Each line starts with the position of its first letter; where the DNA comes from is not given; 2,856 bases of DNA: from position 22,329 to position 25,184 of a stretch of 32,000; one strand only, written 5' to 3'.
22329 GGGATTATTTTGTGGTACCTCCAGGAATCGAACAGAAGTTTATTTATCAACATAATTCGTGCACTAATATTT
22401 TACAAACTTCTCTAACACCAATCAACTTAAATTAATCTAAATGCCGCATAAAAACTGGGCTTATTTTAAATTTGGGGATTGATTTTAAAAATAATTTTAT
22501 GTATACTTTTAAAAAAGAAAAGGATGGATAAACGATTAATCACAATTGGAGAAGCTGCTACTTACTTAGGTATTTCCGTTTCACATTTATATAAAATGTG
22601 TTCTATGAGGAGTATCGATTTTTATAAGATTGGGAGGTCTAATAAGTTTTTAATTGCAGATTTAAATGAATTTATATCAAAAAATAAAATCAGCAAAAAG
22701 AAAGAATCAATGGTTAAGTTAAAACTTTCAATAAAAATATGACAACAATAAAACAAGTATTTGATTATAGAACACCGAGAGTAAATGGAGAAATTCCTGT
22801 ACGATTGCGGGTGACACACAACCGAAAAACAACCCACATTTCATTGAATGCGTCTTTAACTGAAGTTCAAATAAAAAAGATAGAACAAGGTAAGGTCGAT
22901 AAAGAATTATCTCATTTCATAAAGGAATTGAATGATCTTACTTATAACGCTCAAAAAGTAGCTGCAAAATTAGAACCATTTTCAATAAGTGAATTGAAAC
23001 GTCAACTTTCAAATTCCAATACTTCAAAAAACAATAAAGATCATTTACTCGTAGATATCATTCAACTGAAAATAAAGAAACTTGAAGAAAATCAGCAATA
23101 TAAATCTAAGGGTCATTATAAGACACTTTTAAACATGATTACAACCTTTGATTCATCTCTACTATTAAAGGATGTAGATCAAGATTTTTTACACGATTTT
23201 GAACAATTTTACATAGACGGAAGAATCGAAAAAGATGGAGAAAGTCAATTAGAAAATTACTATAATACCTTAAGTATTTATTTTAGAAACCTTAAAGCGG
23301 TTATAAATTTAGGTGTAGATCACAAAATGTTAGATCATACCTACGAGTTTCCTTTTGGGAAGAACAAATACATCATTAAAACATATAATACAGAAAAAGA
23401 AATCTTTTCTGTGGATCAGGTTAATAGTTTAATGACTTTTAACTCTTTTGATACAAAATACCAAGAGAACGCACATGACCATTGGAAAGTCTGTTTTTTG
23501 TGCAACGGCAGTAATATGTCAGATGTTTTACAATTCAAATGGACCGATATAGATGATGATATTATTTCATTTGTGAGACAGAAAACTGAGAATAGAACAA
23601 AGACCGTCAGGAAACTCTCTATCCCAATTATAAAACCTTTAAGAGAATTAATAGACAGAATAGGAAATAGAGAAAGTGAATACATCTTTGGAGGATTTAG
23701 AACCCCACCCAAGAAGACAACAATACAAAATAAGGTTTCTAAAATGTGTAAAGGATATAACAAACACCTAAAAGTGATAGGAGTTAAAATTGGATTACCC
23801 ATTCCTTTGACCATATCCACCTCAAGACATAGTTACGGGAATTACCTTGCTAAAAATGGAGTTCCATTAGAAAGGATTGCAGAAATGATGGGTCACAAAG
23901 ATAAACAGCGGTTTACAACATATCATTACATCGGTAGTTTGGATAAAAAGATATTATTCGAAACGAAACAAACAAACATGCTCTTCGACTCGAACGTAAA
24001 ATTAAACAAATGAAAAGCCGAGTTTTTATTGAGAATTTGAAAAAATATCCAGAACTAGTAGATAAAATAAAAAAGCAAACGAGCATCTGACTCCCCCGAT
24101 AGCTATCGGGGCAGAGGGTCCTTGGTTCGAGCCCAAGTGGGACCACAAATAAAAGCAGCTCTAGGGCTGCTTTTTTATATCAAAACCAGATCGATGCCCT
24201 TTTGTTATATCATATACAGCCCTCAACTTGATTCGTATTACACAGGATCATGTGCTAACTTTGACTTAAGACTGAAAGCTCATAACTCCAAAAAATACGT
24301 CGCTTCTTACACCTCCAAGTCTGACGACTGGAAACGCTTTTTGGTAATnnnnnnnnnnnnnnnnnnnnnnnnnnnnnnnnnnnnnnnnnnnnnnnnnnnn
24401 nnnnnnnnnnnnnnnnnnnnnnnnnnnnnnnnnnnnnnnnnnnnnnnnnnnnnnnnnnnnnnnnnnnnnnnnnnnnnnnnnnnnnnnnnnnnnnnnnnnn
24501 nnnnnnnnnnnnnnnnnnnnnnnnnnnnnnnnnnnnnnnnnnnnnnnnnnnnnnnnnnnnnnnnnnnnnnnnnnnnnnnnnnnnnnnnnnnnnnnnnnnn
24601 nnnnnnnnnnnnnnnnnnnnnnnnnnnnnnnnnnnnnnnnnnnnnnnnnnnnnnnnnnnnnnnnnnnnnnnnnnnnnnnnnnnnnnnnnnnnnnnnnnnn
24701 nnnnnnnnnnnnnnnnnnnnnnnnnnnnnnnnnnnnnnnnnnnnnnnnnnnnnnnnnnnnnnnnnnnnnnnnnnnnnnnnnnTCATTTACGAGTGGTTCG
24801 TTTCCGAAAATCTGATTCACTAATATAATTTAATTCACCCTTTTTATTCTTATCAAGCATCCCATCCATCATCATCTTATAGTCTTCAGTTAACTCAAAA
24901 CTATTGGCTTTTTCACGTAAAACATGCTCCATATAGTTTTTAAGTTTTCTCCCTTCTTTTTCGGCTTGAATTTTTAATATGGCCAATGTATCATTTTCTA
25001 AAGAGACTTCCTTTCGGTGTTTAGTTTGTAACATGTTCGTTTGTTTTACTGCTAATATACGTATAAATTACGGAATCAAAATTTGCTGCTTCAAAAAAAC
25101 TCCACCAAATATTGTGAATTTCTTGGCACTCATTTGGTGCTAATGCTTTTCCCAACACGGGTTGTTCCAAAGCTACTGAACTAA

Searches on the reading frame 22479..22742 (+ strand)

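Call 8: search_protein_families(library=pfam, proteins=[window:22479-22742:+], max_evalue=0.01)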
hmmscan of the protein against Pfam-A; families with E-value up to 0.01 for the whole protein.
window:22479-22742:+ (87 aa): 2 families
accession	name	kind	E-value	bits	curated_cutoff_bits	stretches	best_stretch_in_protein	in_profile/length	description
PF12728.13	HTH_17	-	2.9e-10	40.7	27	1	20-69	1-50/51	Helix-turn-helix domain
PF01381.28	HTH_3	-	0.0044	17.5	23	1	11-43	1-32/55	Helix-turn-helix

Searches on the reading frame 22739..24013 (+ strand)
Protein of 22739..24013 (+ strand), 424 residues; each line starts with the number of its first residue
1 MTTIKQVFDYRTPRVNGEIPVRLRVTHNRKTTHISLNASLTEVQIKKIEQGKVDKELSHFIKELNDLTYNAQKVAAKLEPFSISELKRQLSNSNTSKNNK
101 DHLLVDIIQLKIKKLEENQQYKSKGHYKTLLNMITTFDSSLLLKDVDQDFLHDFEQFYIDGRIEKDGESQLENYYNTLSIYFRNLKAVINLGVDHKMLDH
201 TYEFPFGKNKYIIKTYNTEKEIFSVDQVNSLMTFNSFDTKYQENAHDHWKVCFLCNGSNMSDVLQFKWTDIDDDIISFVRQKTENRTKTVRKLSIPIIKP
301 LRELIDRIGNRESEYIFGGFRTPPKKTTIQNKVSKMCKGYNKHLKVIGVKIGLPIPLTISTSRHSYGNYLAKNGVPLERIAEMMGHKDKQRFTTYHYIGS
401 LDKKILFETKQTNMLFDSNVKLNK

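Call 8: search_protein_families(library=pfam, proteins=[window:22739-24013:+], max_evalue=0.01)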
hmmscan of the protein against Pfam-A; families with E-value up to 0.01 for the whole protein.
window:22739-24013:+ (424 aa): 3 families
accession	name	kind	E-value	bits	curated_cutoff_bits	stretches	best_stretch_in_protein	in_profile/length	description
PF13102.12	Phage_int_SAM_5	-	3e-12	47.2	22.3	1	104-202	2-92/98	Phage integrase SAM-like domain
PF00589.27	Phage_integrase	-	3.1e-11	43.8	27.1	1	226-395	6-165/172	Phage integrase family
PF17293.8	Arm-DNA-bind_5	-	0.0005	21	22.6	1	15-66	10-59/87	Arm DNA-binding domain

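Call 9: search_protein_families(library=ncbifam, proteins=[window:22739-24013:+], max_evalue=0.01)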
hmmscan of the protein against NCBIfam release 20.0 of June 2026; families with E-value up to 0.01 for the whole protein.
window:22739-24013:+ (424 aa): 4 families
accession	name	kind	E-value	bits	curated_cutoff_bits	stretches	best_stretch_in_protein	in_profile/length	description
NF040815.2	recomb_XerA_Arch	equivalog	3.9e-08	33.2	220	1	123-395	13-251/263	site-specific tyrosine recombinase/integron integrase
TIGR02225.1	recomb_XerD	equivalog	0.00012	21.5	329.6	1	221-396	102-272/290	site-specific tyrosine recombinase XerD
NF041502.1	integrase_1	equivalog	0.001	17.9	350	1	317-395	279-357/484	site-specific integrase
TIGR02249.1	integrase_gron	subfamily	0.0057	16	265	0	338-395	240-297/315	integron integrase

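Call 71: search_protein_families(library=phrogs, proteins=[window:22739-24013:+], max_evalue=0.001)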
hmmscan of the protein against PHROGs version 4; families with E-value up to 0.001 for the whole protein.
window:22739-24013:+ (424 aa): 2 families
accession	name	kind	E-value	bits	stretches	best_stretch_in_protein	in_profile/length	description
phrog_1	-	integration and excision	1.6e-22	81.6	1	73-399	146-434/611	integrase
phrog_216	-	integration and excision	3e-17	63.7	1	259-402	89-226/301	integrase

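Call 72: find_encoding_contigs(protein=window:22739-24013:+, flank=4000, max_places=6)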
Protein window:22739-24013:+ (424 aa): no gene with exactly this product is on record in the collection.
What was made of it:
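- Tried and rejected: An exact-match look-up of the island's integrase found nothing (call 72).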

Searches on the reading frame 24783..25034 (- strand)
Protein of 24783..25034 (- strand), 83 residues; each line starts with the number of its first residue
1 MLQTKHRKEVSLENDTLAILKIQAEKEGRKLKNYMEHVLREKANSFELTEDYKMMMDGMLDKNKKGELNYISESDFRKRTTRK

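Call 8: search_protein_families(library=pfam, proteins=[window:24783-25034:-], max_evalue=0.01)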
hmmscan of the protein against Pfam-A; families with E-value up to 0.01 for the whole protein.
window:24783-25034:- (83 aa): 1 family
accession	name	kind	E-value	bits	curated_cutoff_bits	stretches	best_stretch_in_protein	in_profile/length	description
PF07764.18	Omega_Repress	-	0.002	18.8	33.3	1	8-42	23-57/59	Omega Transcriptional Repressor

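Call 70: search_protein_families(library=padloc, proteins=[window:24783-25034:-], max_evalue=0.01)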
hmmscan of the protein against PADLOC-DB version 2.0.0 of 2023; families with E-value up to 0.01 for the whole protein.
window:24783-25034:- (83 aa): 0 families

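Call 71: search_protein_families(library=phrogs, proteins=[window:24783-25034:-], max_evalue=0.001)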
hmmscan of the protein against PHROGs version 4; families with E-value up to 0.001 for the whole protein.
window:24783-25034:- (83 aa): 0 families
